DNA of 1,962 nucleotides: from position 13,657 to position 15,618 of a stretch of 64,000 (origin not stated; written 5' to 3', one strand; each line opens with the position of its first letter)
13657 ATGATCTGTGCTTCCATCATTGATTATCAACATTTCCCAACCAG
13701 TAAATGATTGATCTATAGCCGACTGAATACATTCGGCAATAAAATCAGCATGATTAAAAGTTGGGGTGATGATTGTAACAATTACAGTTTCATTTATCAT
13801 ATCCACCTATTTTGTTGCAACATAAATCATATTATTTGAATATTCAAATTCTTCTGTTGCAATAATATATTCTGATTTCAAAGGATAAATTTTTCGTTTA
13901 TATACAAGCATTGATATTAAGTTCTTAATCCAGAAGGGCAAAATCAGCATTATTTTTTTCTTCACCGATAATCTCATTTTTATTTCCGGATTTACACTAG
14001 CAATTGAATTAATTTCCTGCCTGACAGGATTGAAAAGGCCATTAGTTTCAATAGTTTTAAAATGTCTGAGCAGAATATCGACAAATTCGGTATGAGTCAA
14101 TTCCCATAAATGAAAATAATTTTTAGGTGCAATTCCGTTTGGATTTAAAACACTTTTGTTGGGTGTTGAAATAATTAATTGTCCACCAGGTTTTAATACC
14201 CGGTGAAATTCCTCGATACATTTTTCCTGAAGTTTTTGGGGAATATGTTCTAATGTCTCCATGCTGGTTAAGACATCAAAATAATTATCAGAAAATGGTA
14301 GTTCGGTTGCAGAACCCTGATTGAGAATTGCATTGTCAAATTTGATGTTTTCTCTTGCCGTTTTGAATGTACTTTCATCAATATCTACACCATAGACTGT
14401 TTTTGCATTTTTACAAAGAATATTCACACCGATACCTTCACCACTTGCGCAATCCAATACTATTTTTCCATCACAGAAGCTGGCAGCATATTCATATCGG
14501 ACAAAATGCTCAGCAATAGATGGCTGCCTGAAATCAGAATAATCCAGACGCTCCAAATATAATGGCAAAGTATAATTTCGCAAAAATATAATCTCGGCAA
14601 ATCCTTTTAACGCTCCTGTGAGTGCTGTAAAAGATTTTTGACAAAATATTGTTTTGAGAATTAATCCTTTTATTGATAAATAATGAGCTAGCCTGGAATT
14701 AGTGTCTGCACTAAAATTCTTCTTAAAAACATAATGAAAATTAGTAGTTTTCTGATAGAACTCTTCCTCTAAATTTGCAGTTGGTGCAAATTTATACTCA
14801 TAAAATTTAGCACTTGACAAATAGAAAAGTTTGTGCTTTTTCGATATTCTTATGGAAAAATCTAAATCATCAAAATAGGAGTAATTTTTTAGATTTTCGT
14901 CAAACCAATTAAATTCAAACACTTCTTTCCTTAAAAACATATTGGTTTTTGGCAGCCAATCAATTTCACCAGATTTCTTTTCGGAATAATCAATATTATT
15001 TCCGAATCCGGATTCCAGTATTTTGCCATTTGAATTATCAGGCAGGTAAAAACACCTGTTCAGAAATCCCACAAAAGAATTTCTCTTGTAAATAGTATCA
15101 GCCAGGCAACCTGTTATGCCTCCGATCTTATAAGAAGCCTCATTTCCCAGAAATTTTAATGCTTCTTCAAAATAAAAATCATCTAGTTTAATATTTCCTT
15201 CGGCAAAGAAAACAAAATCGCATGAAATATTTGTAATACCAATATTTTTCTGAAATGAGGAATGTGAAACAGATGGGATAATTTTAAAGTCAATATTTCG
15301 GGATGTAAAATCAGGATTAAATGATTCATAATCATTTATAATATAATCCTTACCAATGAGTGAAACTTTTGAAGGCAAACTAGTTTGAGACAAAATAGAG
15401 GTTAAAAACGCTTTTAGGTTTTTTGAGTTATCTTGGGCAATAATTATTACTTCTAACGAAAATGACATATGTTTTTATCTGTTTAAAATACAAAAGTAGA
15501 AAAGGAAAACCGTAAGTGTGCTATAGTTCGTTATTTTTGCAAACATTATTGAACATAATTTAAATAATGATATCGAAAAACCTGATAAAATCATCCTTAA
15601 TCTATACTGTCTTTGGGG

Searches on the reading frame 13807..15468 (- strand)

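Call 54: search_protein_families(library=pfam, max_evalue=0.0001, proteins=[window:13807-15468:-])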
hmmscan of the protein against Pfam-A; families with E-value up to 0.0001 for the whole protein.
window:13807-15468:- (553 aa): 7 families
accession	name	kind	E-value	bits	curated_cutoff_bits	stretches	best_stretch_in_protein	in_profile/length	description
PF08241.18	Methyltransf_11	-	8.1e-22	78.1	21.2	1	338-433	1-95/95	Methyltransferase domain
PF13649.12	Methyltransf_25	-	8.2e-19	68.5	27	1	337-429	1-97/97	Methyltransferase domain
PF13847.12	Methyltransf_31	-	1.7e-18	67.2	27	1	334-437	4-113/145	Methyltransferase domain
PF13489.12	Methyltransf_23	-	2.3e-12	47.4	27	1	332-455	21-132/164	Methyltransferase domain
PF01209.24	Ubie_methyltran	-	2.5e-09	37.3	20.1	1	333-437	47-155/233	ubiE/COQ5 methyltransferase family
PF08242.18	Methyltransf_12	-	7.9e-08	33.4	30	1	338-431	1-98/98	Methyltransferase domain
PF06325.19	PrmA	-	0.0001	22.4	22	0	334-434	162-259/296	Ribosomal protein L11 methyltransferase (PrmA)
